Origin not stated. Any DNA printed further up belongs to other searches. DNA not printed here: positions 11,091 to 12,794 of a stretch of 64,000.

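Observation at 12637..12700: Perfect 14-16-bp-arm palindrome sequestering the amidase start codon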

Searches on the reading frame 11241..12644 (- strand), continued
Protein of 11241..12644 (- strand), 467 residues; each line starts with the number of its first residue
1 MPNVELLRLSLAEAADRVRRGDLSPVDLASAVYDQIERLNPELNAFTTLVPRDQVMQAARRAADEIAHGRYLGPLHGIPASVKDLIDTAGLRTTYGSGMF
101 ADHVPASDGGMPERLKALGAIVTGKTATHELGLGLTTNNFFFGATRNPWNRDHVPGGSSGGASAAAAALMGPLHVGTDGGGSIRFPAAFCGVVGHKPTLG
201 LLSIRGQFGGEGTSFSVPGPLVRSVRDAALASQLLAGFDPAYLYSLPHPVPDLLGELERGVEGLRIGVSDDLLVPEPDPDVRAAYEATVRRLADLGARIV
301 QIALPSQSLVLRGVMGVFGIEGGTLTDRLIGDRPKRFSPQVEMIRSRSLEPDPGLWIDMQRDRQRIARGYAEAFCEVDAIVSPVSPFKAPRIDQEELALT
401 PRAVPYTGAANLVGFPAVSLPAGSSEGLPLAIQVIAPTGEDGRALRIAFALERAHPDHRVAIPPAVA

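Call 17: find_homologous_proteins(query=window:11241-12644:-, max_evalue=1e-60)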
Query window:11241-12644:- (467 aa): 3385 proteins with E <= 1e-60 among 8000 candidates; the best 120 are listed.
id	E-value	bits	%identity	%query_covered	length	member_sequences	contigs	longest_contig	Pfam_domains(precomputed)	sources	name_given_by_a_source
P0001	0.0e+0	1029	100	100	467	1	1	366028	PF01425.27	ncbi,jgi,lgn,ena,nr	ncbi:MAG TPA: amidase [Candidatus Binatia bacterium]|nr:amidase [Candidatus Binatia bacterium]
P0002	4.0e-239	813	78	100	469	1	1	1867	PF01425.27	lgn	-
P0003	2.2e-238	810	78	100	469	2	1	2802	PF01425.27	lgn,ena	-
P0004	5.6e-238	809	77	99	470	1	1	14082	PF01425.27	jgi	jgi:aspartyl-tRNA(Asn)/glutamyl-tRNA(Gln) amidotransferase subunit A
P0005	1.7e-235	801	77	99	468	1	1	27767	PF01425.27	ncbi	-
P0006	7.7e-229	779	79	93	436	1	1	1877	PF01425.27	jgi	jgi:aspartyl-tRNA(Asn)/glutamyl-tRNA(Gln) amidotransferase subunit A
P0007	3.6e-217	740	71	99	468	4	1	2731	PF01425.27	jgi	jgi:aspartyl-tRNA(Asn)/glutamyl-tRNA(Gln) amidotransferase subunit A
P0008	2.2e-215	734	73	99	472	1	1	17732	PF01425.27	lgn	-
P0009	5.4e-213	726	70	98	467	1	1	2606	PF01425.27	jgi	jgi:aspartyl-tRNA(Asn)/glutamyl-tRNA(Gln) amidotransferase subunit A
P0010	2.4e-212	724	71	99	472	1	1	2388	PF01425.27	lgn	-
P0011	5.2e-198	677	67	100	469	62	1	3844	PF01425.27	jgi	-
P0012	1.2e-197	676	67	99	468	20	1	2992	PF01425.27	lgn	-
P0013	1.3e-196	672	67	100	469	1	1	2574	PF01425.27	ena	-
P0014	2.6e-196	671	67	99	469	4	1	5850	PF01425.27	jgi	-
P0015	3.0e-196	671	67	100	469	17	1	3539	PF01425.27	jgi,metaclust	metaclust:\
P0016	6.2e-194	664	66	99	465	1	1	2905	PF01425.27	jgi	jgi:aspartyl-tRNA(Asn)/glutamyl-tRNA(Gln) amidotransferase subunit A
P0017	6.6e-194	663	66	100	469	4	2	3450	PF01425.27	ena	-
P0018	2.2e-193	662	65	99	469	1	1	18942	PF01425.27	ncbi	-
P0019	1.8e-191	655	66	99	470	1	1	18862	PF01425.27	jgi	jgi:aspartyl-tRNA(Asn)/glutamyl-tRNA(Gln) amidotransferase subunit A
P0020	3.6e-191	654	66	100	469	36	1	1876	PF01425.27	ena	-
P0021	1.4e-190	653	66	100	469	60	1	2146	PF01425.27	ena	-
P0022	1.9e-190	652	66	99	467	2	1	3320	PF01425.27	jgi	jgi:aspartyl-tRNA(Asn)/glutamyl-tRNA(Gln) amidotransferase subunit A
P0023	3.3e-190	651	67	99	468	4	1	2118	PF01425.27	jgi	jgi:aspartyl-tRNA(Asn)/glutamyl-tRNA(Gln) amidotransferase subunit A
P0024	1.0e-189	650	67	99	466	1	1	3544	PF01425.27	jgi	jgi:aspartyl-tRNA(Asn)/glutamyl-tRNA(Gln) amidotransferase subunit A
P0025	1.0e-189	650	64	100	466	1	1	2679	PF01425.27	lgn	-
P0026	1.1e-189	650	66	100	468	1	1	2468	PF01425.27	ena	-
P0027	1.1e-189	650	66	99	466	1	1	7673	PF01425.27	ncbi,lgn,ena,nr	ncbi:MAG TPA: amidase [Candidatus Binatia bacterium]|nr:amidase [Candidatus Binatia bacterium]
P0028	1.1e-189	649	66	99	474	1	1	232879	PF01425.27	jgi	jgi:Asp-tRNA(Asn)/Glu-tRNA(Gln) amidotransferase A subunit family amidase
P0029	1.8e-189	649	64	99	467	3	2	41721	PF01425.27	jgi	jgi:aspartyl-tRNA(Asn)/glutamyl-tRNA(Gln) amidotransferase subunit A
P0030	2.4e-189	648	66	99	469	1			PF01425.27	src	-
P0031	2.6e-189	648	64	100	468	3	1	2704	PF01425.27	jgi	jgi:aspartyl-tRNA(Asn)/glutamyl-tRNA(Gln) amidotransferase subunit A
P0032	3.9e-189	648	65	100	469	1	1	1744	PF01425.27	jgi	jgi:aspartyl-tRNA(Asn)/glutamyl-tRNA(Gln) amidotransferase subunit A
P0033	4.9e-189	647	65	99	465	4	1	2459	PF01425.27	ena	-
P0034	6.4e-189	647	64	99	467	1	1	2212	PF01425.27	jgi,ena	-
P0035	7.0e-189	647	64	99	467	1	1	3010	PF01425.27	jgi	jgi:aspartyl-tRNA(Asn)/glutamyl-tRNA(Gln) amidotransferase subunit A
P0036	1.1e-188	646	65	99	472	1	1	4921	PF01425.27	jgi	jgi:aspartyl-tRNA(Asn)/glutamyl-tRNA(Gln) amidotransferase subunit A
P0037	2.6e-188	645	64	99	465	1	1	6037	PF01425.27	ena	-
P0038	4.6e-188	644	64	99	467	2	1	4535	PF01425.27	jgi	-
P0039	1.1e-187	643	66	98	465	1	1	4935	PF01425.27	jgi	jgi:aspartyl-tRNA(Asn)/glutamyl-tRNA(Gln) amidotransferase subunit A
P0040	7.0e-187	640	64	99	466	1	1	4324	PF01425.27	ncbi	-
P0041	5.8e-186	637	64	99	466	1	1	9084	PF01425.27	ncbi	-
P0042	6.4e-186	637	65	99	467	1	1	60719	PF01425.27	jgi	jgi:aspartyl-tRNA(Asn)/glutamyl-tRNA(Gln) amidotransferase subunit A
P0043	1.5e-185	636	66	100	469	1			PF01425.27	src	-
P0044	1.7e-185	636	64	99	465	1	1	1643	PF01425.27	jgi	jgi:aspartyl-tRNA(Asn)/glutamyl-tRNA(Gln) amidotransferase subunit A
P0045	2.2e-184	632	64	99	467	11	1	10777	PF01425.27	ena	-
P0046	3.2e-184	631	67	95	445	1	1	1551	PF01425.27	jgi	jgi:aspartyl-tRNA(Asn)/glutamyl-tRNA(Gln) amidotransferase subunit A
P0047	5.7e-184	631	64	99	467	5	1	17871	PF01425.27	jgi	jgi:aspartyl-tRNA(Asn)/glutamyl-tRNA(Gln) amidotransferase subunit A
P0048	1.2e-183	630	63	98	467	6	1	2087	PF01425.27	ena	-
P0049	1.3e-183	630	63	100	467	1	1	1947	PF01425.27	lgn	-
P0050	1.5e-183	629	62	98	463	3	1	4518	PF01425.27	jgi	jgi:aspartyl-tRNA(Asn)/glutamyl-tRNA(Gln) amidotransferase subunit A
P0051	1.6e-182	626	65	99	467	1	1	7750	PF01425.27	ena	-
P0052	5.3e-182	624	63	100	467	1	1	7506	PF01425.27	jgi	jgi:aspartyl-tRNA(Asn)/glutamyl-tRNA(Gln) amidotransferase subunit A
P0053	1.6e-181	623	62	99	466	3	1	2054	PF01425.27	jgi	-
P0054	1.9e-181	622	63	98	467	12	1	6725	PF01425.27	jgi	-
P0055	2.4e-181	622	63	99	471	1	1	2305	PF01425.27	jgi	-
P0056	2.5e-181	622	63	99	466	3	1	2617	PF01425.27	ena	-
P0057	3.4e-181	622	61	98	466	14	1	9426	PF01425.27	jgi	-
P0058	3.8e-181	621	60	99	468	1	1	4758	PF01425.27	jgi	jgi:aspartyl-tRNA(Asn)/glutamyl-tRNA(Gln) amidotransferase subunit A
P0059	4.0e-181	621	62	98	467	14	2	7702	PF01425.27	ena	-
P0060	4.3e-181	621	64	99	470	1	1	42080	PF01425.27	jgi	jgi:aspartyl-tRNA(Asn)/glutamyl-tRNA(Gln) amidotransferase subunit A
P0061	6.7e-181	621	62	100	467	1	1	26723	PF01425.27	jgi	jgi:aspartyl-tRNA(Asn)/glutamyl-tRNA(Gln) amidotransferase subunit A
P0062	2.5e-180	619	63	99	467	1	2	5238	PF01425.27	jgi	jgi:aspartyl-tRNA(Asn)/glutamyl-tRNA(Gln) amidotransferase subunit A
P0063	1.1e-178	613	62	99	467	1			PF01425.27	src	-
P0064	1.8e-178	613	63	100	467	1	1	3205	PF01425.27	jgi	jgi:aspartyl-tRNA(Asn)/glutamyl-tRNA(Gln) amidotransferase subunit A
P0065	9.6e-178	610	63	99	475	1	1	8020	PF01425.27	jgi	jgi:aspartyl-tRNA(Asn)/glutamyl-tRNA(Gln) amidotransferase subunit A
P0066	9.6e-177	607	62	98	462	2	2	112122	PF01425.27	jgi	-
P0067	2.7e-176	605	63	99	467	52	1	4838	PF01425.27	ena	-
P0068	1.2e-175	603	63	100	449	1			PF01425.27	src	-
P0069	2.0e-175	603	61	99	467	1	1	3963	PF01425.27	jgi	jgi:aspartyl-tRNA(Asn)/glutamyl-tRNA(Gln) amidotransferase subunit A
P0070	2.8e-175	602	62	99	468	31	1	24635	PF01425.27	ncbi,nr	ncbi:MAG: amidase [Deltaproteobacteria bacterium]|nr:MAG: amidase [Deltaproteobacteria bacterium]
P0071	7.5e-175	601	62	100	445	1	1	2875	PF01425.27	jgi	-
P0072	8.3e-175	600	62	99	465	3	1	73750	PF01425.27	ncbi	-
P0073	1.6e-173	596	61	100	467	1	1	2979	PF01425.27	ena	-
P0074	3.1e-172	592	61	99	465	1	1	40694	PF01425.27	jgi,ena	jgi:aspartyl-tRNA(Asn)/glutamyl-tRNA(Gln) amidotransferase subunit A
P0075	1.6e-171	590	61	99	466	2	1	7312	PF01425.27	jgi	jgi:aspartyl-tRNA(Asn)/glutamyl-tRNA(Gln) amidotransferase subunit A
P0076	5.5e-171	588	61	99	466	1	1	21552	PF01425.27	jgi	jgi:aspartyl-tRNA(Asn)/glutamyl-tRNA(Gln) amidotransferase subunit A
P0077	6.2e-171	588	60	100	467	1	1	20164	PF01425.27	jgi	jgi:aspartyl-tRNA(Asn)/glutamyl-tRNA(Gln) amidotransferase subunit A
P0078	9.9e-171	587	61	98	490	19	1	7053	PF01425.27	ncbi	-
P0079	1.2e-170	587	62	99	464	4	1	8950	PF01425.27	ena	-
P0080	1.2e-170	587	60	99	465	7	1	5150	PF01425.27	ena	-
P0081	2.4e-170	586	60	100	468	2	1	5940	PF01425.27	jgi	-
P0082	3.1e-170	585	61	99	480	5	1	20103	PF01425.27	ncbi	-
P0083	7.0e-170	584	61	99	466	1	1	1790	PF01425.27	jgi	jgi:aspartyl-tRNA(Asn)/glutamyl-tRNA(Gln) amidotransferase subunit A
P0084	9.8e-170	584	61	98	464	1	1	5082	PF01425.27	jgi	jgi:aspartyl-tRNA(Asn)/glutamyl-tRNA(Gln) amidotransferase subunit A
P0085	3.0e-169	582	61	100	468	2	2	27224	PF01425.27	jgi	jgi:aspartyl-tRNA(Asn)/glutamyl-tRNA(Gln) amidotransferase subunit A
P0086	6.7e-169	581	61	99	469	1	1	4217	PF01425.27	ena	-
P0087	8.7e-169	581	61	99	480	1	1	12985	PF01425.27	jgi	jgi:aspartyl-tRNA(Asn)/glutamyl-tRNA(Gln) amidotransferase subunit A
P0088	1.2e-168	580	60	99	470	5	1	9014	PF01425.27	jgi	jgi:aspartyl-tRNA(Asn)/glutamyl-tRNA(Gln) amidotransferase subunit A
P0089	2.0e-168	579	61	99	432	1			PF01425.27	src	-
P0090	4.5e-168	578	60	99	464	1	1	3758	PF01425.27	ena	-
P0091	7.4e-168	578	60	99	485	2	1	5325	PF01425.27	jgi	jgi:aspartyl-tRNA(Asn)/glutamyl-tRNA(Gln) amidotransferase subunit A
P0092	9.7e-168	577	61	99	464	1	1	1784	PF01425.27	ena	-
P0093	2.1e-167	576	62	93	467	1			PF01425.27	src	-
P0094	3.0e-167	576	60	99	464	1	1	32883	PF01425.27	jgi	jgi:aspartyl-tRNA(Asn)/glutamyl-tRNA(Gln) amidotransferase subunit A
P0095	5.0e-167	575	60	99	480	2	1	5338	PF01425.27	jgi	jgi:aspartyl-tRNA(Asn)/glutamyl-tRNA(Gln) amidotransferase subunit A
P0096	9.9e-167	574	61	99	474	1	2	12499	PF01425.27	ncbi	-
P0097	1.7e-166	573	60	99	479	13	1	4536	PF01425.27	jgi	-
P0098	3.6e-166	572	58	99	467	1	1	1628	PF01425.27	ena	-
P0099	3.7e-166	572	60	99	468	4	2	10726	PF01425.27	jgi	jgi:aspartyl-tRNA(Asn)/glutamyl-tRNA(Gln) amidotransferase subunit A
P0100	5.3e-166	571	59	100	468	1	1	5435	PF01425.27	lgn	-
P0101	1.2e-165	570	59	99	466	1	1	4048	PF01425.27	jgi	jgi:aspartyl-tRNA(Asn)/glutamyl-tRNA(Gln) amidotransferase subunit A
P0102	1.5e-165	570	59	99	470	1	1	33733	PF01425.27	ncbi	-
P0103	2.4e-165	569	59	99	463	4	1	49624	PF01425.27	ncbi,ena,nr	ncbi:MAG TPA: amidase [Candidatus Eisenbacteria bacterium]|nr:amidase [Candidatus Eisenbacteria bact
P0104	2.5e-165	569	64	85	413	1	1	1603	PF01425.27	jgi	jgi:aspartyl-tRNA(Asn)/glutamyl-tRNA(Gln) amidotransferase subunit A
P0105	8.9e-165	567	62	88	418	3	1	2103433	PF01425.27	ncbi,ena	-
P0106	1.7e-163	563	60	99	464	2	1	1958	PF01425.27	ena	-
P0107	2.6e-163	563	60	97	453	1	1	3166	PF01425.27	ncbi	ncbi:MAG: amidase, partial [Candidatus Binatia bacterium]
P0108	5.6e-163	561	58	99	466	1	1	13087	PF01425.27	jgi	jgi:aspartyl-tRNA(Asn)/glutamyl-tRNA(Gln) amidotransferase subunit A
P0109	1.6e-161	557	60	99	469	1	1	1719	PF01425.27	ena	-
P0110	1.5e-160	553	58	97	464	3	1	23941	PF01425.27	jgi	jgi:aspartyl-tRNA(Asn)/glutamyl-tRNA(Gln) amidotransferase subunit A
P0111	1.7e-160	553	69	81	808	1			PF01425.27,PF01055.33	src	-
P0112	2.3e-160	553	58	99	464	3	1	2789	PF01425.27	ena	-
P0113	1.7e-157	543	69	79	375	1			PF01425.27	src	-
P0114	2.1e-157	543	58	98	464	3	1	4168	PF01425.27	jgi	jgi:aspartyl-tRNA(Asn)/glutamyl-tRNA(Gln) amidotransferase subunit A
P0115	5.8e-157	542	69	79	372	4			PF01425.27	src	-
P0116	1.6e-155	537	58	98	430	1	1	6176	PF01425.27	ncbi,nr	ncbi:MAG: amidase [Chloroflexi bacterium]|nr:MAG: amidase [Chloroflexota bacterium]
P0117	3.2e-155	536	66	81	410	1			PF01425.27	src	-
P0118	4.1e-151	522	77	55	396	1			PF01425.27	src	-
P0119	4.1e-150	519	69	75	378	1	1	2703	PF01425.27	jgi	jgi:aspartyl-tRNA(Asn)/glutamyl-tRNA(Gln) amidotransferase subunit A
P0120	2.2e-149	517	72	71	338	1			PF01425.27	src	-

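Call 18: find_related_loci(query=window:11241-12644:-, collection=metagenome_contigs, flank=4000)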
Query window:11241-12644:- (467 aa) in metagenome_contigs; peptide patterns used: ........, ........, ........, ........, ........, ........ (x = any residue, [..] = any of these).
453 stretches matched a pattern; 204 encode a relative of the query (tblastn E <= 1e-3); the best 80 are kept; 80 distinct loci.
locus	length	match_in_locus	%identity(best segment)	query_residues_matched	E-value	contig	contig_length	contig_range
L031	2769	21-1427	78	1-467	0e+0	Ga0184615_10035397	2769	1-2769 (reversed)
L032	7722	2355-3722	64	9-464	2e-176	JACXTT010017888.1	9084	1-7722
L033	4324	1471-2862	64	1-464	7e-177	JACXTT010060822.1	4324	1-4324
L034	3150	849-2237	62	1-464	4e-173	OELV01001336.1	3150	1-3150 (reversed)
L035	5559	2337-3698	62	6-460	1e-165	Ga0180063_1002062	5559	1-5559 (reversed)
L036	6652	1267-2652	61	1-463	4e-162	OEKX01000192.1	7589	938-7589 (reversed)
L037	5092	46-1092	67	119-467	6e-139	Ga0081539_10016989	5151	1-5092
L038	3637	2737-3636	65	6-305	4e-114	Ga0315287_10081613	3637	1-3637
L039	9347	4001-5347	39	10-454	9e-73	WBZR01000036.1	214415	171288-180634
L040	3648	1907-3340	34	1-453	3e-70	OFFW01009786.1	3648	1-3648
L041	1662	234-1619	40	13-467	7e-73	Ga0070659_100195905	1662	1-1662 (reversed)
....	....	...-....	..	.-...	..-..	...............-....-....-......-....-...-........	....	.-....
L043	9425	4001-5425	35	6-455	2e-68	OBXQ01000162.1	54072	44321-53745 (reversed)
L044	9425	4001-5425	33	6-455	5e-67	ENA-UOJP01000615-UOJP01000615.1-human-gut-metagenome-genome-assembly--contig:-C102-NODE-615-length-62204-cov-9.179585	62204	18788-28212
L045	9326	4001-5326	40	23-463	8e-67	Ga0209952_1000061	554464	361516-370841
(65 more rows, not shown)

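Call 20: find_encoding_contigs(protein=P0004, flank=5000, max_places=3)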
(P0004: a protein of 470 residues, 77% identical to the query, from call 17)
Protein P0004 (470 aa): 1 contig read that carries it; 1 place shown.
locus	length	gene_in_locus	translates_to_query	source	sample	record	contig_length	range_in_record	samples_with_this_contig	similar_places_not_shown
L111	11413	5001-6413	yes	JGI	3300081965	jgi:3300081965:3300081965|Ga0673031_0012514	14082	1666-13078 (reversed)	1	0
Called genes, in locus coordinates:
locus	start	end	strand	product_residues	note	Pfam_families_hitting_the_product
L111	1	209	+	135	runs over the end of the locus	PF07681:DoxX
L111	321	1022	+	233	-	PF03006:HlyIII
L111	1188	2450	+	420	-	PF07690:MFS_1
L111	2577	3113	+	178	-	-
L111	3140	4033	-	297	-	PF13593:SBF_like, PF01758:SBF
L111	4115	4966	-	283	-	-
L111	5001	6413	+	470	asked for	PF01425:Amidase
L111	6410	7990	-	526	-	PF00070:Pyr_redox (weak), PF01266:DAO (weak), PF01494:FAD_binding_3 (faint), PF07992:Pyr_redox_2 (faint), PF13450:NAD_binding_8 (weak)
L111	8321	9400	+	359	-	PF04542:Sigma70_r2, PF04545:Sigma70_r4 (faint), PF08281:Sigma70_r4_2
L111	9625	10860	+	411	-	PF01425:Amidase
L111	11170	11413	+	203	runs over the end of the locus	PF00080:Sod_Cu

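Call 21: find_encoding_contigs(protein=P0005, flank=5000, max_places=3)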
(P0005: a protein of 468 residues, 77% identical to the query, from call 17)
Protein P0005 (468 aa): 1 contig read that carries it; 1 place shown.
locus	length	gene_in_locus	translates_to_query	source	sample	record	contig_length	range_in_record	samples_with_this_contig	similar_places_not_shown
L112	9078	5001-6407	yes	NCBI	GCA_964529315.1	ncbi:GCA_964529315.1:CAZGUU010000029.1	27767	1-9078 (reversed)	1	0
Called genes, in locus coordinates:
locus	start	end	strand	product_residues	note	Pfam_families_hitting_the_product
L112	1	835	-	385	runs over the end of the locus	PF03283:PAE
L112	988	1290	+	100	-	-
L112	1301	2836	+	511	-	PF03007:WS_DGAT_cat, PF06974:WS_DGAT_C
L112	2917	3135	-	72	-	-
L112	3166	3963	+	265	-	PF00106:adh_short, PF08659:KR, PF13561:adh_short_C2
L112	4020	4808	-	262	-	PF00106:adh_short, PF08659:KR (weak), PF13561:adh_short_C2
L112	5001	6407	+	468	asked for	PF01425:Amidase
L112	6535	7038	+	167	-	PF20589:DUF6790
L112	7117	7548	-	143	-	PF07798:CCDC90-like (weak)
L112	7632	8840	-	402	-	PF01425:Amidase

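Call 22: find_encoding_contigs(protein=P0008, flank=5000, max_places=3)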
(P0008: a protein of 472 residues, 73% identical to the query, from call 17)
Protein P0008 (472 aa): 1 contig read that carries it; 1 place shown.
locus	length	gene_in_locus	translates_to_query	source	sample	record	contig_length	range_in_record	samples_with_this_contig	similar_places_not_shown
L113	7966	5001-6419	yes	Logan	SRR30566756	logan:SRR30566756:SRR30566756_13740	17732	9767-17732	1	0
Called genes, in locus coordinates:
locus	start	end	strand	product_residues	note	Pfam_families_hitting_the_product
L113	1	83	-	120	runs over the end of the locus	-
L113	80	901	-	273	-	-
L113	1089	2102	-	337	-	PF01210:NAD_Gly3P_dh_N, PF02558:ApbA (weak), PF03446:NAD_binding_2 (weak), PF03807:F420_oxidored (weak), PF07479:NAD_Gly3P_dh_C, PF20618:GPD_NAD_C_bact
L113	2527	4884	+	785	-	PF26549:Tricorn_N (faint), PF07676:PD40 (faint), PF24247:DUF7450 (weak)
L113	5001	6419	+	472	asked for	PF01425:Amidase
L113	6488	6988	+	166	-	PF00583:Acetyltransf_1, PF13673:Acetyltransf_10 (weak), PF13508:Acetyltransf_7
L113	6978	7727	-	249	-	PF00106:adh_short, PF08659:KR, PF13561:adh_short_C2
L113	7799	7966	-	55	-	?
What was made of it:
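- The genes are in tandem, only 53 nt apart, and the giant-amidase adjacency recurs in L113 (call 22).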

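Call 23: find_encoding_contigs(protein=P0003, flank=5000, max_places=3)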
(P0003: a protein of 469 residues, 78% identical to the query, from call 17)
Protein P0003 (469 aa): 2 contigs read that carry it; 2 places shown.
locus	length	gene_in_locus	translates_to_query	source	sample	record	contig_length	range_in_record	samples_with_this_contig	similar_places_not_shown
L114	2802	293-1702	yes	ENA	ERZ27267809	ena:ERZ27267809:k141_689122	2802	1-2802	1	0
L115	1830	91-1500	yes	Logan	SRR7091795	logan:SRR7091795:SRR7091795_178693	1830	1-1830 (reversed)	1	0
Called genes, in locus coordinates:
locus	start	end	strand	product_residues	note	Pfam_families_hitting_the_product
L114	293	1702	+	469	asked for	PF01425:Amidase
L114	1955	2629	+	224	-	PF07264:EI24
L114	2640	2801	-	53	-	?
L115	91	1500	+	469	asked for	PF01425:Amidase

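Call 28: find_encoding_contigs(protein=P0002, flank=3000, max_places=3)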
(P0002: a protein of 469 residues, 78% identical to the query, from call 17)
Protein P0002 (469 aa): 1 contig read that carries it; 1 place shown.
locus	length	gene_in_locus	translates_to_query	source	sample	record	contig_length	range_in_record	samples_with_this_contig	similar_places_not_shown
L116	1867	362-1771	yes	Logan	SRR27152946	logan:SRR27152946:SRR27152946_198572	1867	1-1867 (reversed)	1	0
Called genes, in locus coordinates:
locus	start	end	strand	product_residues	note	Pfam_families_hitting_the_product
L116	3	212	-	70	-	?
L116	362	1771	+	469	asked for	PF01425:Amidase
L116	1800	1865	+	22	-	?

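Call 29: find_encoding_contigs(protein=P0007, flank=3000, max_places=3)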
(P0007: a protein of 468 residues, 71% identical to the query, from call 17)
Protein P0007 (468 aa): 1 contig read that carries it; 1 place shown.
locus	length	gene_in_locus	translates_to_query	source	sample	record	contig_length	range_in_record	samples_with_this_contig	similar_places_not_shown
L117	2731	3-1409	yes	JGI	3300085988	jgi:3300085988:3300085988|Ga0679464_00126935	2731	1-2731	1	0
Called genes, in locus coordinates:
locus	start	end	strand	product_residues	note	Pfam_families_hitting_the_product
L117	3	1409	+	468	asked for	PF01425:Amidase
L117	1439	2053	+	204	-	PF04343:DUF488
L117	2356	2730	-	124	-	?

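Call 30: find_encoding_contigs(protein=P0010, flank=3000, max_places=3)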
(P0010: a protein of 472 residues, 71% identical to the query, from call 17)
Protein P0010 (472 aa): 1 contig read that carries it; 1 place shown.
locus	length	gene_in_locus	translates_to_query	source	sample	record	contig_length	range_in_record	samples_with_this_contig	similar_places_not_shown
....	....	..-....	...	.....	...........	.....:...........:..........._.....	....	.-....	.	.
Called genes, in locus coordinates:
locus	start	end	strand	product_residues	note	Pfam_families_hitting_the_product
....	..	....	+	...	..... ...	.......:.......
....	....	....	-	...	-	?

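Call 31: find_encoding_contigs(protein=P0009, flank=3000, max_places=3)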
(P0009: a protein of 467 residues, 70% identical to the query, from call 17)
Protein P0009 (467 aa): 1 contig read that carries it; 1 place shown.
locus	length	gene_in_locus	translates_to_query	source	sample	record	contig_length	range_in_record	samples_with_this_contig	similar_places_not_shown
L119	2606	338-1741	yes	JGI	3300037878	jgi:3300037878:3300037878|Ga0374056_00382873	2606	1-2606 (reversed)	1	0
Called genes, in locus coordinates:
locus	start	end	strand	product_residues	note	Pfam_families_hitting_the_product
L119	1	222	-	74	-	?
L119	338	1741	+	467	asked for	PF01425:Amidase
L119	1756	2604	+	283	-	?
